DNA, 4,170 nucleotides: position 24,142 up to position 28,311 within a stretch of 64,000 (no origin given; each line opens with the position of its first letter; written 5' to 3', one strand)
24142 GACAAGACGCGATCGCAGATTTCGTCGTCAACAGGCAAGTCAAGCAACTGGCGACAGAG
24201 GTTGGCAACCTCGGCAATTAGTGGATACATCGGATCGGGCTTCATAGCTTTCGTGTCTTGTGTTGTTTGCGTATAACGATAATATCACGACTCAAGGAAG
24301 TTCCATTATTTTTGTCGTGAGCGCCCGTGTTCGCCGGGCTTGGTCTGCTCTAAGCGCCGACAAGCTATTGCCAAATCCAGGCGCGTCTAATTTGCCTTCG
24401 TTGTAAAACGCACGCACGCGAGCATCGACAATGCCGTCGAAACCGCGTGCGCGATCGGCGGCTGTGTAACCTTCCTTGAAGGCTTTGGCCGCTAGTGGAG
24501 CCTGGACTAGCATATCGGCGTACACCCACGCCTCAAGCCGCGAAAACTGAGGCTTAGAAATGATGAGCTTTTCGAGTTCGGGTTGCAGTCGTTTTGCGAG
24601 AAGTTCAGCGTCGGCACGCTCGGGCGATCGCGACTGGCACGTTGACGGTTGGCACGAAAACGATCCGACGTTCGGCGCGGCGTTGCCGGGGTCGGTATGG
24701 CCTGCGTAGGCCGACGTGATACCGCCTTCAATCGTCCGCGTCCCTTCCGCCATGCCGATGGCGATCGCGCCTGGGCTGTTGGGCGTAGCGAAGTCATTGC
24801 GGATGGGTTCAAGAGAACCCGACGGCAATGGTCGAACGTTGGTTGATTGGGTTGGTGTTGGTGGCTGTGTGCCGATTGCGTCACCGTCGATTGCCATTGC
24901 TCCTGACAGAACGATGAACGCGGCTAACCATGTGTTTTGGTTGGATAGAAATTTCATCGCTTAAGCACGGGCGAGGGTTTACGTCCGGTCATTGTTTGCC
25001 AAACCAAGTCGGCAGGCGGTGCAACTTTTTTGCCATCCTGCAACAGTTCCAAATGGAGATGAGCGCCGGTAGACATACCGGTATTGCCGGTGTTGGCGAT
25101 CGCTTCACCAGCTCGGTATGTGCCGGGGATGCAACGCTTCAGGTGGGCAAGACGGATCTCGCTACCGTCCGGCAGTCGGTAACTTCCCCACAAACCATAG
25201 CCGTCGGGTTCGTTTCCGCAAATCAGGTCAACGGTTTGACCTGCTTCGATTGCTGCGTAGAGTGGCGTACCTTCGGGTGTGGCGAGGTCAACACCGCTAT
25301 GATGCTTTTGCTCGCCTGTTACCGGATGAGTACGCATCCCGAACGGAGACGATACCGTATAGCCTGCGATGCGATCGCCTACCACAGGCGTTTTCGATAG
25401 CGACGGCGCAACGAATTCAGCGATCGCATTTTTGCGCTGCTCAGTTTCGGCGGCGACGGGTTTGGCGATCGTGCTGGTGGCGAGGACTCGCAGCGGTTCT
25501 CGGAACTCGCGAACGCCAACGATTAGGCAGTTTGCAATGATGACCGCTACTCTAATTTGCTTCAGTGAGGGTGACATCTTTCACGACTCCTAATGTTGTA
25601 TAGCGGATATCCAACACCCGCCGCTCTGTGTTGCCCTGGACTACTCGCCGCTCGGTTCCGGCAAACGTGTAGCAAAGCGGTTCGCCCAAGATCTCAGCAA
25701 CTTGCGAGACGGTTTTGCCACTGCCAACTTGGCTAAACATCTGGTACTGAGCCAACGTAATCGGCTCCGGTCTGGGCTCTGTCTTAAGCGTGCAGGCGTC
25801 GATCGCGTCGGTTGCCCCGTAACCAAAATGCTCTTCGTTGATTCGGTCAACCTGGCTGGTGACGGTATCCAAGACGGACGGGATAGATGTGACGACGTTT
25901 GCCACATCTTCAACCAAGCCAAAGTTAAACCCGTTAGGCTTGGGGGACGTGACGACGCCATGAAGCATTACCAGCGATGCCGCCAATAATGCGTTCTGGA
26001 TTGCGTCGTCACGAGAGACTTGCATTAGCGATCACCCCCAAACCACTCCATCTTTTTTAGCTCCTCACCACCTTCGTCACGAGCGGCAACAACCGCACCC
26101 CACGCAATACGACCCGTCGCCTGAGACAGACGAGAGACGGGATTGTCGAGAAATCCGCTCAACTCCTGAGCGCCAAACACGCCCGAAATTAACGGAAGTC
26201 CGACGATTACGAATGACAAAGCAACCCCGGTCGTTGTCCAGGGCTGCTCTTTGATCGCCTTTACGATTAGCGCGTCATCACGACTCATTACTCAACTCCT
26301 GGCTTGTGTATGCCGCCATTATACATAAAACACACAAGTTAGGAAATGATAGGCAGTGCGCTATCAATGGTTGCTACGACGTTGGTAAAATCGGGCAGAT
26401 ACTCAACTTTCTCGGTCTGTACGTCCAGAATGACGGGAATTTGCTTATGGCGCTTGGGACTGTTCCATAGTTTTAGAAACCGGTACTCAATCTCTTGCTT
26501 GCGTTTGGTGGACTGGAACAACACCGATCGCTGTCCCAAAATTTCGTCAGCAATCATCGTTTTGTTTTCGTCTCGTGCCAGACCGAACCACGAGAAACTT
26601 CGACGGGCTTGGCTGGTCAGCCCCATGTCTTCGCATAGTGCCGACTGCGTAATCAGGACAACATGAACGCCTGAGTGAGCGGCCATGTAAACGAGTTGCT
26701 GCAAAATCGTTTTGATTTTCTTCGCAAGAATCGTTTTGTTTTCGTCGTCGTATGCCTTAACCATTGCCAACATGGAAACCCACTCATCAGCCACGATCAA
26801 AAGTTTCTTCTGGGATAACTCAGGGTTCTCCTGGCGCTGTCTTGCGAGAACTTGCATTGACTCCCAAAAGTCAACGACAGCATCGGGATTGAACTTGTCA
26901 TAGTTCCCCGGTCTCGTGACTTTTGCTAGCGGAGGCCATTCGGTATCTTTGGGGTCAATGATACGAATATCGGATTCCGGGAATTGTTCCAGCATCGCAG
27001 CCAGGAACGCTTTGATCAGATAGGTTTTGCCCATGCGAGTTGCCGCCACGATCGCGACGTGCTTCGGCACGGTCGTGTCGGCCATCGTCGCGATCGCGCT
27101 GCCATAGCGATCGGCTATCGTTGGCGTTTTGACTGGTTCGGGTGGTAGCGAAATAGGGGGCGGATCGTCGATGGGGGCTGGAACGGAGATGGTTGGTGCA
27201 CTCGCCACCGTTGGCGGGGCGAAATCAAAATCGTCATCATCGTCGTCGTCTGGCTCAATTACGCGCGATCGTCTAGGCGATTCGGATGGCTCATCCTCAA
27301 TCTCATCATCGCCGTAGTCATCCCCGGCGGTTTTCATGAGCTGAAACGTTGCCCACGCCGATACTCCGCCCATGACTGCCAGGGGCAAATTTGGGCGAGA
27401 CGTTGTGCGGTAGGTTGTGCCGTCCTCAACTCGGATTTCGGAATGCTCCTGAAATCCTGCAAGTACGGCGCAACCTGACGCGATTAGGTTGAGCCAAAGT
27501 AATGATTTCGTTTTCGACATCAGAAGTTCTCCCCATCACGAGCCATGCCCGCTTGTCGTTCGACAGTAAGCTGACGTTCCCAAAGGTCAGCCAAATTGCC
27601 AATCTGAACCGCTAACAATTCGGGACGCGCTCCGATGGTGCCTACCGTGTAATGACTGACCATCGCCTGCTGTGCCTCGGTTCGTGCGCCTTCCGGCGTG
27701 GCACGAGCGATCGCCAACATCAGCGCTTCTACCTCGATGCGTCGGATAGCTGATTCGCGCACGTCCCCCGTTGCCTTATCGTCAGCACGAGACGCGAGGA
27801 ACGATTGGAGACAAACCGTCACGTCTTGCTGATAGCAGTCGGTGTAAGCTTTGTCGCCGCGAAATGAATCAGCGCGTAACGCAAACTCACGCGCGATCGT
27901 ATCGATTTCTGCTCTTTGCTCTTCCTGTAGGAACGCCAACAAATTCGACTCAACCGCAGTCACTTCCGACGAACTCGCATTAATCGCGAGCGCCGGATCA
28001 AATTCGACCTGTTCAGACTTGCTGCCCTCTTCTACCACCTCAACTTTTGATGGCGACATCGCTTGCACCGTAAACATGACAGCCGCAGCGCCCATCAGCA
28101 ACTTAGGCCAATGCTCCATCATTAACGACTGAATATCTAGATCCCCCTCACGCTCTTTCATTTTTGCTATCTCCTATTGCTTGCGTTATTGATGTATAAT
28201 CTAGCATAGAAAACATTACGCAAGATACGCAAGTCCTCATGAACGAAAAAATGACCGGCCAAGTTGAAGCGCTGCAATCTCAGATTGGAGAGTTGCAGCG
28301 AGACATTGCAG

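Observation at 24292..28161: Membrane-anchored FtsK/coupling-protein-like ATPase co-transcribed with membrane proteins and two secreted wall hydrolases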

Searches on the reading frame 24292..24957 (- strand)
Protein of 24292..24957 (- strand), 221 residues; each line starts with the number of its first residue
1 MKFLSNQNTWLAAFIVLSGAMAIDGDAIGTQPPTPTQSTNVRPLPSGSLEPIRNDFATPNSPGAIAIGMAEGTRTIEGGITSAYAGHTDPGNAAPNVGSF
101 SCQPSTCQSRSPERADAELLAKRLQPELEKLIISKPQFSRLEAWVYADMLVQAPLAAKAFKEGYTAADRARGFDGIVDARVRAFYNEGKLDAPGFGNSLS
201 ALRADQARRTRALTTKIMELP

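Call 3: search_protein_families(library=pfam, proteins=[window:24292-24957:-], max_evalue=1)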
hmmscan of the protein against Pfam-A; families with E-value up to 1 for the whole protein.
window:24292-24957:- (221 aa): 0 families

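Call 4: search_protein_families(library=phrogs, proteins=[window:24292-24957:-], max_evalue=0.1)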
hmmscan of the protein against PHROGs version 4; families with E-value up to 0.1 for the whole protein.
window:24292-24957:- (221 aa): 0 families

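Call 17: search_protein_families(library=ncbifam, proteins=[window:24292-24957:-], max_evalue=0.1)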
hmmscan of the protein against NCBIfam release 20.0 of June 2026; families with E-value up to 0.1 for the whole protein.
window:24292-24957:- (221 aa): 0 families

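Call 49: find_homologous_proteins(query=window:24292-24957:-, max_evalue=0.001)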
Query window:24292-24957:- (221 aa): 44 proteins with E <= 0.001 among 888 candidates.
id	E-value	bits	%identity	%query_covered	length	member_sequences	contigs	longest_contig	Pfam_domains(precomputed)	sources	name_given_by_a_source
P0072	2.2e-130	451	90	100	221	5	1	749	-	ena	-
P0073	3.2e-126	437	89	100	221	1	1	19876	-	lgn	-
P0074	3.6e-98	345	74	98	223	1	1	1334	-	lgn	-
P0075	9.0e-73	262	62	90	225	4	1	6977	-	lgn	-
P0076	5.7e-72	260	59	100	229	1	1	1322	-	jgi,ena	-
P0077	5.7e-72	260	70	76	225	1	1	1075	-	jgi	jgi:hypothetical protein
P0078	1.8e-53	199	61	76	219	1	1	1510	-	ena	-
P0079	1.3e-30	125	49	73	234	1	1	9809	-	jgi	-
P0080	1.4e-30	125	48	75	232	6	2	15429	-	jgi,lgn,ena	jgi:hypothetical protein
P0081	8.8e-30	122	46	75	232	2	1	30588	-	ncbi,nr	ncbi:MAG: hypothetical protein EAZ61_08855 [Oscillatoriales cyanobacterium]|nr:MAG: hypothetical pro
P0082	3.0e-28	117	45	75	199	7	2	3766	-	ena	-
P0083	8.5e-26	109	44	75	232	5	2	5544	-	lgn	-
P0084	5.3e-22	97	40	72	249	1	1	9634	-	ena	-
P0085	1.7e-21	95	40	87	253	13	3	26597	-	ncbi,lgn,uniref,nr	ncbi:hypothetical protein BI308_23695 [Roseofilum reptotaenium AO1-A]|uniref:Uncharacterized protein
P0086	2.2e-21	95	40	70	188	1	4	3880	-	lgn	-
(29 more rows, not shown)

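Call 50: find_encoding_contigs(protein=P0085, flank=10000, max_places=2)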
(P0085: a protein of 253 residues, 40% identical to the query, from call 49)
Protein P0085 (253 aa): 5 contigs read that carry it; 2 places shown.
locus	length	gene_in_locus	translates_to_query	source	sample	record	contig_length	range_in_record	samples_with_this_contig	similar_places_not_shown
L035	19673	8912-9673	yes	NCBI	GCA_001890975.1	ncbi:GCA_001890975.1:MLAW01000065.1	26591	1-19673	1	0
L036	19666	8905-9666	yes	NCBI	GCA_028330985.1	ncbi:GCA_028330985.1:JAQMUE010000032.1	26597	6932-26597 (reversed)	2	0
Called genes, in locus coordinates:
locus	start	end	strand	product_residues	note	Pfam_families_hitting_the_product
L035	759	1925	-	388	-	PF02687:FtsX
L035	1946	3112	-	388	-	PF25973:BSH_CzcB (faint), PF25881:HH_YBHG (faint)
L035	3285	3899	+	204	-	PF00440:TetR_N, PF17940:TetR_C_31 (weak), PF13977:TetR_C_6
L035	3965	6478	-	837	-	PF00909:Ammonium_transp, PF00989:PAS, PF13188:PAS_8 (weak), PF13426:PAS_9, PF07228:SpoIIE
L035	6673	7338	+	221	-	PF00899:ThiF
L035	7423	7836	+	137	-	-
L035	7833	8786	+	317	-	PF13177:DNA_pol3_delta2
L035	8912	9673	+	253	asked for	-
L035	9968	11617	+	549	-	PF16697:Yop-YscD_cpl, PF00498:FHA, PF01590:GAF, PF13185:GAF_2, PF00211:Guanylate_cyc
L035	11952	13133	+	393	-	PF01139:RtcB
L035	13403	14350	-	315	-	PF07466:DUF1517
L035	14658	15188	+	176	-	-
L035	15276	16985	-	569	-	PF11832:DUF3352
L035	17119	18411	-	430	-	PF25919:BSH_CusB (faint), PF25917:BSH_RND, PF25885:HH_EMRA, PF25954:Beta-barrel_RND_2, PF25990:Beta-barrel_YknX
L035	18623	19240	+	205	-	-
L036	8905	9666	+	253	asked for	-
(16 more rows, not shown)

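Call 51: find_encoding_contigs(protein=P0081, flank=10000, max_places=2)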
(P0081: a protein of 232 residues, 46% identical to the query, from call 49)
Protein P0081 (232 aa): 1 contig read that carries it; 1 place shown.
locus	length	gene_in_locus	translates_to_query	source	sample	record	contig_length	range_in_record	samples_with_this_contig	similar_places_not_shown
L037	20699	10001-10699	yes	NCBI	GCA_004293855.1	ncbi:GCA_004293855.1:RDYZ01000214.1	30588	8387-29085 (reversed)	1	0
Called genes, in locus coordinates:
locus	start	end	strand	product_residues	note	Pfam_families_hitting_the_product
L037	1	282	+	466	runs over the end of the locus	PF04932:Wzy_C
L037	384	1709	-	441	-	PF00145:DNA_methylase, PF09445:Methyltransf_15 (weak)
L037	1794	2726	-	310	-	PF00535:Glycos_transf_2, PF10111:Glyco_tranf_2_2, PF13506:Glyco_transf_21, PF13641:Glyco_tranf_2_3, PF13632:Glyco_trans_2_3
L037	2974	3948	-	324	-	PF06051:DUF928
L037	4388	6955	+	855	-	PF11897:DUF3417, PF00343:Phosphorylase, PF28476:GlgP_C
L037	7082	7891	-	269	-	PF03009:GDPD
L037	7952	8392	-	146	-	PF01219:DAGK_prokar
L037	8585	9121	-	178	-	PF02130:YbeY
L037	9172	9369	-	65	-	PF11688:DUF3285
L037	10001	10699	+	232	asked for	-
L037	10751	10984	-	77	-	-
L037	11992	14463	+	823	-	PF00909:Ammonium_transp, PF13426:PAS_9 (weak), PF07228:SpoIIE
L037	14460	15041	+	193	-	PF19788:DUF6272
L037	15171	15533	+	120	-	PF01740:STAS (weak)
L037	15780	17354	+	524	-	PF01921:tRNA-synt_1f, PF01406:tRNA-synt_1e (weak), PF09334:tRNA-synt_1g (faint), PF19269:Anticodon_2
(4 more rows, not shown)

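Call 53: search_solved_structures(query=A3, max_evalue=10, show_alignments=2)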
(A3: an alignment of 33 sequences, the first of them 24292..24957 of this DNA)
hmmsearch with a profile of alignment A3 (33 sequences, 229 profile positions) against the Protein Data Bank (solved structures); distinct sequences matched with E-value up to 10: 1.
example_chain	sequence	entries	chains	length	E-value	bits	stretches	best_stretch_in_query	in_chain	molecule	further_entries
2dir_A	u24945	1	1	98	0.45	13.4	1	90-147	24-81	THUMP domain-containing protein 1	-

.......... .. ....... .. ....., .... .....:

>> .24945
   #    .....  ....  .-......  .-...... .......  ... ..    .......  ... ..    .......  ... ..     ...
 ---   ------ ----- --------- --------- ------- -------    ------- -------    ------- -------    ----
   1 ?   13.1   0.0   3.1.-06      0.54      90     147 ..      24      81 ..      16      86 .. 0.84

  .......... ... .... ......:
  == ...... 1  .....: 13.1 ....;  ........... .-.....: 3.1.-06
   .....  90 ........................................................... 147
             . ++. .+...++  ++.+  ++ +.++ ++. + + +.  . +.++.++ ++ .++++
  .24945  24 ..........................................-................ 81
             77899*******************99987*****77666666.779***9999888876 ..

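Call 64: find_related_loci(query=A4, collection=genome_contigs, flank=10000)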
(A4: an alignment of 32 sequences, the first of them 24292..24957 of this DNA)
Query A4 (221 aa) in genome_contigs; peptide patterns used: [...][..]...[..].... (x = any residue, [..] = any of these).
245 stretches matched a pattern; 238 encode a relative of the query (tblastn E <= 1e-3); the best 80 are kept; 80 distinct loci.
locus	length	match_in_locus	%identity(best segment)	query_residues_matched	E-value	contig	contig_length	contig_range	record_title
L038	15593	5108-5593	50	56-217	3e-37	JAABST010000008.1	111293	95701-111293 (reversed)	MAG: Geitlerinema sp. S16 isolate S16.Bin025 Scaffold_7, whole genome shotgun sequence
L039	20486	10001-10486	50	56-217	7e-37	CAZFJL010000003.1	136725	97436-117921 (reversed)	MAG TPA_asm: uncultured Geitlerinema sp. isolate binchicken_co405_308 genome assembly, contig: NODE_143_length_136725_co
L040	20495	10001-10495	46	56-220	1e-36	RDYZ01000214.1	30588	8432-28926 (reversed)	MAG: Oscillatoriales cyanobacterium isolate PH2015_06S_54_30 PH2015_06S_scaffold_733, whole genome shotgun sequence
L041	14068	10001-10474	48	56-209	7e-33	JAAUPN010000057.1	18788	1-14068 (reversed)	MAG: Coleofasciculaceae cyanobacterium RL_1_1 NODE_354_length_18788_cov_2.881464, whole genome shotgun sequence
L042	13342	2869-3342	48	56-209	6e-33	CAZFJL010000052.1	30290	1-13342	MAG TPA_asm: uncultured Geitlerinema sp. isolate binchicken_co405_308 genome assembly, contig: NODE_2089_length_30290_co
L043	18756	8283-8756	47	56-209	3e-32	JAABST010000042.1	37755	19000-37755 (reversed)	MAG: Geitlerinema sp. S16 isolate S16.Bin025 Scaffold_40, whole genome shotgun sequence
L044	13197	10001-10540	42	40-213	2e-30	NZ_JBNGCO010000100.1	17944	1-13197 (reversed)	MAG: Baaleninema sp. isolate E05-001 bin47.fa-100, whole genome shotgun sequence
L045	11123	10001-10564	47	32-220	1e-36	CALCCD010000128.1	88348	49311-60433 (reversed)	MAG TPA_asm: uncultured cyanobacterium isolate SRR3401485_bin.73_CONCOCT_v1.1_MAG genome assembly, contig: ERZ1740068.22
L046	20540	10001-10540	43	40-213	2e-30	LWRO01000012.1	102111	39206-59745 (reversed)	MAG: Geitlerinema sp. BBD 1991-9 scaffold_71, whole genome shotgun sequence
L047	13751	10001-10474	44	56-209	2e-30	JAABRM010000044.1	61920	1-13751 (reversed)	MAG: Oscillatoriales cyanobacterium isolate S07.Bin090 Scaffold_236, whole genome shotgun sequence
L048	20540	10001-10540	42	40-213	7e-30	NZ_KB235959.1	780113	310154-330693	Baaleninema simplex PCC 7105 Gei7105DRAFT_GPC.4, whole genome shotgun sequence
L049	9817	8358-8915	42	29-213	4e-30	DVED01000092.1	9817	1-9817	MAG TPA_asm: Oscillatoriales cyanobacterium M59_W2019_021 k99_53705, whole genome shotgun sequence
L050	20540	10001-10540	42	35-213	5e-30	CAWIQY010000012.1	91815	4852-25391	MAG: uncultured cyanobacterium isolate MFD03250.bin.1.144 genome assembly, contig: contig_20684, whole genome shotgun se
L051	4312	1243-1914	33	2-217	8e-28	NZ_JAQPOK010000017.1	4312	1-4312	Roseofilum halophilum BLCC-M91 k141_13055, whole genome shotgun sequence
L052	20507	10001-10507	41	52-213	5e-27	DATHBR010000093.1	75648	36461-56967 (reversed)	MAG TPA_asm: Myxococcaceae bacterium isolate SMAG_U10721 k141_668170, whole genome shotgun sequence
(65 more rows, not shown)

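Call 66: predict_structure(alignment_id=A4)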
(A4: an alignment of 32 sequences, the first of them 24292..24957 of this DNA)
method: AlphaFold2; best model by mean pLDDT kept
length: 221 residues; sequences in the alignment: 32
mean_pLDDT: 86.4   pTM: 0.79
mean pLDDT of the five models: 86.4, 86.0, 84.4, 84.3, 83.9
residues with pLDDT >= 90: 166; 70-90: 14; 50-70: 11; < 50: 30
segments of 3 or more residues with pLDDT < 50: 1-6, 8-31
pLDDT, mean of each block of 10 residues (from residue 1): 44 42 42 58 79 97 98 98 94 93 94 97 98 96 98 97 96 97 96 94 98 96 81
secondary structure, 60 per line:
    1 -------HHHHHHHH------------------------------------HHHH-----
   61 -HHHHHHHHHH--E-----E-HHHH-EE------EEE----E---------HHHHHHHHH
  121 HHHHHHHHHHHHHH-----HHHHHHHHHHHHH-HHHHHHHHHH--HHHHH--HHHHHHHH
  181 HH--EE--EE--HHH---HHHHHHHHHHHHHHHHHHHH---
elements in order: H8-15 H52-55 H62-71 H82-85 E95-97 H112-134 H140-152 H154-163 H166-170 H173-182 H199-218

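Call 70: fold_search(model_id=the predicted structure, library=pdb)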
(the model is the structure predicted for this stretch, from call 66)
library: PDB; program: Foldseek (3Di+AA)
matches with E <= 10: 119; with E <= 0.001: 0
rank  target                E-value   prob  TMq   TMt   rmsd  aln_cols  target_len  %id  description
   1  4zpu_A                2.1e-01  0.85  0.38  0.46   7.5       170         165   15  The structure of DLP12 endolysin exhibits likely active and inactive conformations. (released 2015-06-03)
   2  3hde_A                4.9e-01  0.41  0.30  0.38   8.3       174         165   18  Crystal structure of full-length endolysin R21 from phage 21 (released 2009-11-03)
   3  6et6                  7.7e-01  0.57  0.38  0.50   6.2       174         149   16  Crystal structure of muramidase from Acinetobacter baumannii AB 5075UW prophage (released 2018-09-05)
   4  7m5i_A                8.9e-01  0.35  0.32  0.40   6.8       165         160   15  Endolysin from Escherichia coli O157:H7 phage FAHEc1 (released 2021-08-04)
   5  6h9d_C                9.9e-01  0.35  0.32  0.43   6.7       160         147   19  Muramidase domain of SpmX from Asticaccaulis excentricus (released 2019-05-22)
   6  9kbq_A                1.3e+00  0.25  0.30  0.40   7.5       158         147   14  Crystal structure of PHAb10, a peptidoglycan hydrolase with thermal stability and broad-spectrum (released 2024-11-27)
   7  1k28_A                1.6e+00  0.15  0.32  0.17   7.6       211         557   17  The Structure of the Bacteriophage T4 Cell-Puncturing Device (released 2002-02-06)
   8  8hp8_B                2.0e+00  0.15  0.29  0.36   8.2       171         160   15  Crystal Structure of Engineered Endolysin EC340 derived from Gram-Negative Bacteria targeted Bacteriophage (released 2023-05-17)
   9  3c7y                  2.4e+00  0.20  0.34  0.42   6.4       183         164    8  Mutant R96A OF T4 lysozyme in wildtype background at 298K (released 2009-02-17)
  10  9mkb_gE               2.8e+00  0.13  0.25  0.12   6.0       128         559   14  Structure of the bacteriophage T4 portal-neck-tail complex (released 2025-12-24)
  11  8rv0                  3.1e+00  0.06  0.13  0.06  14.8       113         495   12  Crystal structure of octaheme nitrite reductase from Trichlorobacter ammonificans in complex with nitrite (released 2024-03-27)
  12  1p46                  3.6e+00  0.20  0.39  0.48   5.9       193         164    8  T4 lysozyme core repacking mutant M106I/TA (released 2003-10-07)
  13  3cdq                  3.6e+00  0.15  0.35  0.43   6.5       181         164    8  Contributions of all 20 amino acids at site 96 to the stability and structure of T4 lysozyme (released 2009-02-17)
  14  8app_A                3.8e+00  0.11  0.33  0.37   8.2       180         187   17  AbLys1 endolysin from Acinetobacter baumannii phage AbTZA1 (released 2022-12-07)
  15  7ed9_B                4.4e+00  0.10  0.23  0.25   6.6       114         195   12  Crystal structure of selenomethionine-labeled Thermus thermophilus FakA ATP-binding domain (released 2022-03-16)
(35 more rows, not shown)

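Call 71: fold_search(model_id=the predicted structure, library=viral)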
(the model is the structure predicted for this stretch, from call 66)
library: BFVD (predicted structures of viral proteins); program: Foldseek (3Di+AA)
matches with E <= 10: 66; with E <= 0.001: 1
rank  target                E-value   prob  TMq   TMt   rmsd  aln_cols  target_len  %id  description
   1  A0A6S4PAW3            2.2e-10  1.00  0.64  0.15  13.1       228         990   28  LysM domain-containing protein [uncultured phage_MedDCM-OCT-S39-C11]
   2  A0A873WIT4            2.5e-02  0.97  0.35  0.40  11.4       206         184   11  Endolysin [Providencia phage PSTNGR1]
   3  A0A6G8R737            4.1e-02  0.87  0.31  0.11  14.8       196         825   19  (no name in the UniProt tables at hand)
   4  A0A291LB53            6.5e-02  0.98  0.39  0.49   6.1       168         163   15  Lysozyme [Caulobacter phage Lullwater]
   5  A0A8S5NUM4            2.3e-01  0.85  0.36  0.34   6.4       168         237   12  Endolysin [Siphoviridae sp. ctqrl18]
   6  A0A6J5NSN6            3.0e-01  0.47  0.32  0.13  13.8       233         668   12  Lysozyme [uncultured Caudovirales phage]
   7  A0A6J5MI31            3.9e-01  0.77  0.35  0.46   6.3       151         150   10  Lysozyme [uncultured Caudovirales phage]
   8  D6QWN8                4.3e-01  0.41  0.32  0.37   7.8       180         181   13  (no name in the UniProt tables at hand)
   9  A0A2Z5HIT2            4.8e-01  0.47  0.35  0.31   8.9       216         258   15  (no name in the UniProt tables at hand)
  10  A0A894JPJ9            5.3e-01  0.51  0.35  0.42   7.3       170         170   13  (no name in the UniProt tables at hand)
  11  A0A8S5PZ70            9.6e-01  0.35  0.37  0.19  12.7       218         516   11  Lysozyme [Podoviridae sp. ctack17]
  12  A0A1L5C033            1.2e+00  0.33  0.35  0.38   6.6       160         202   14  Endolysin [Aquamicrobium phage P14]
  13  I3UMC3                1.2e+00  0.35  0.35  0.38   7.2       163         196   16  Lysozyme [Colwellia phage 9A]
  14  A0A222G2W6            1.7e+00  0.35  0.36  0.27   6.2       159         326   11  Lysozyme [Marinomonas phage CB5A]
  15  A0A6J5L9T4            1.7e+00  0.12  0.26  0.24  19.8       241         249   10  Lysozyme [uncultured Caudovirales phage]
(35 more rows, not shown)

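Call 76: search_protein_families(library=padloc, proteins=[window:24292-24957:-], max_evalue=0.01)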
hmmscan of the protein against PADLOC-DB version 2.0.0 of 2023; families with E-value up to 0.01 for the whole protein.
window:24292-24957:- (221 aa): 0 families

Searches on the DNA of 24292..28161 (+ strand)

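Call 9: search_dna_similar(query=window:24292-28161:+, collection=phages, mode=distant, max_rows=20)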
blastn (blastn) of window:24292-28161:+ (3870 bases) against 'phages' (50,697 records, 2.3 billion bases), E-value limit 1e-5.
No match.

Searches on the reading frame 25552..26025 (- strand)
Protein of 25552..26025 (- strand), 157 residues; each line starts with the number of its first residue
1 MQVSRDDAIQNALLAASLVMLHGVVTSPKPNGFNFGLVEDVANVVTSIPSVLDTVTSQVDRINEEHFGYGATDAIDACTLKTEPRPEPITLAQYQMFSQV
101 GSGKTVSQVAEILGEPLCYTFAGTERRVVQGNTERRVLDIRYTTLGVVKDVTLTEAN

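Call 3: search_protein_families(library=pfam, proteins=[window:25552-26025:-], max_evalue=1)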
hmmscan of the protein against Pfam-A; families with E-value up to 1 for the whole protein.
window:25552-26025:- (157 aa): 1 family
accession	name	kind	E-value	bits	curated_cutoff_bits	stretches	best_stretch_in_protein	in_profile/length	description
PF04355.18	BamE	-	0.015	15.5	23.2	1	94-123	6-35/71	Outer membrane protein assembly factor BamE domain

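Call 4: search_protein_families(library=phrogs, proteins=[window:25552-26025:-], max_evalue=0.1)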
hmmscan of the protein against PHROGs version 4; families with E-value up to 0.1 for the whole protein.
window:25552-26025:- (157 aa): 0 families

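Call 17: search_protein_families(library=ncbifam, proteins=[window:25552-26025:-], max_evalue=0.1)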
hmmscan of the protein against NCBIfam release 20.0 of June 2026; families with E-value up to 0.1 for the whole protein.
window:25552-26025:- (157 aa): 0 families

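Call 76: search_protein_families(library=padloc, proteins=[window:25552-26025:-], max_evalue=0.01)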
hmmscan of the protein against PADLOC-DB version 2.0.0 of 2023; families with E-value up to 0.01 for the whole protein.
window:25552-26025:- (157 aa): 0 families

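Call 91: search_solved_structures(query=A8, max_evalue=10)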
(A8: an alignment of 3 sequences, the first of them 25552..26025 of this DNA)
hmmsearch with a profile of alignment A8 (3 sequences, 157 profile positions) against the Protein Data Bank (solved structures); distinct sequences matched with E-value up to 10: 4.
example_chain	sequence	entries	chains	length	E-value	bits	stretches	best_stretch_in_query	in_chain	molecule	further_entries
8vd6_A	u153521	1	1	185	0.004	20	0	100-129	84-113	CAP REPEAT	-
1yj7_A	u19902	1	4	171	0.81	12.5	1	25-63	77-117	escJ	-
8snb_2J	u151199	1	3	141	0.84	12.4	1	35-92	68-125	Cilia- and flagella-associated protein 126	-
1bvn_T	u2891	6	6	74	0.89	12.3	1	80-122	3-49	PROTEIN (TENDAMISTAT) | ALPHA-AMYLASE INHIBITOR | ALPHA-AMYLASE INHIBITOR HOE-467A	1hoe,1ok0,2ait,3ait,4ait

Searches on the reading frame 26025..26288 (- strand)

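Call 3: search_protein_families(library=pfam, proteins=[window:26025-26288:-], max_evalue=1)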
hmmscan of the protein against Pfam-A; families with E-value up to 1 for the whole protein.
window:26025-26288:- (87 aa): 2 families
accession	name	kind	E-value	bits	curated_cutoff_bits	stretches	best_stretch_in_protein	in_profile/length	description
PF19029.5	DUF883_C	-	0.093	12.8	27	1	12-24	5-17/30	DUF883 C-terminal glycine zipper region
PF10011.15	DUF2254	-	0.27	10.5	28.8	1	16-55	56-95/368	Predicted membrane protein (DUF2254)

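Call 4: search_protein_families(library=phrogs, proteins=[window:26025-26288:-], max_evalue=0.1)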
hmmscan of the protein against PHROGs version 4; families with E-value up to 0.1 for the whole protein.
window:26025-26288:- (87 aa): 0 families

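Call 17: search_protein_families(library=ncbifam, proteins=[window:26025-26288:-], max_evalue=0.1)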
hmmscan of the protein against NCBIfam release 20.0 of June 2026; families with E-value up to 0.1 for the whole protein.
window:26025-26288:- (87 aa): 0 families

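Call 76: search_protein_families(library=padloc, proteins=[window:26025-26288:-], max_evalue=0.01)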
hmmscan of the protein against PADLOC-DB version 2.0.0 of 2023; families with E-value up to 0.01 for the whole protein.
window:26025-26288:- (87 aa): 0 families
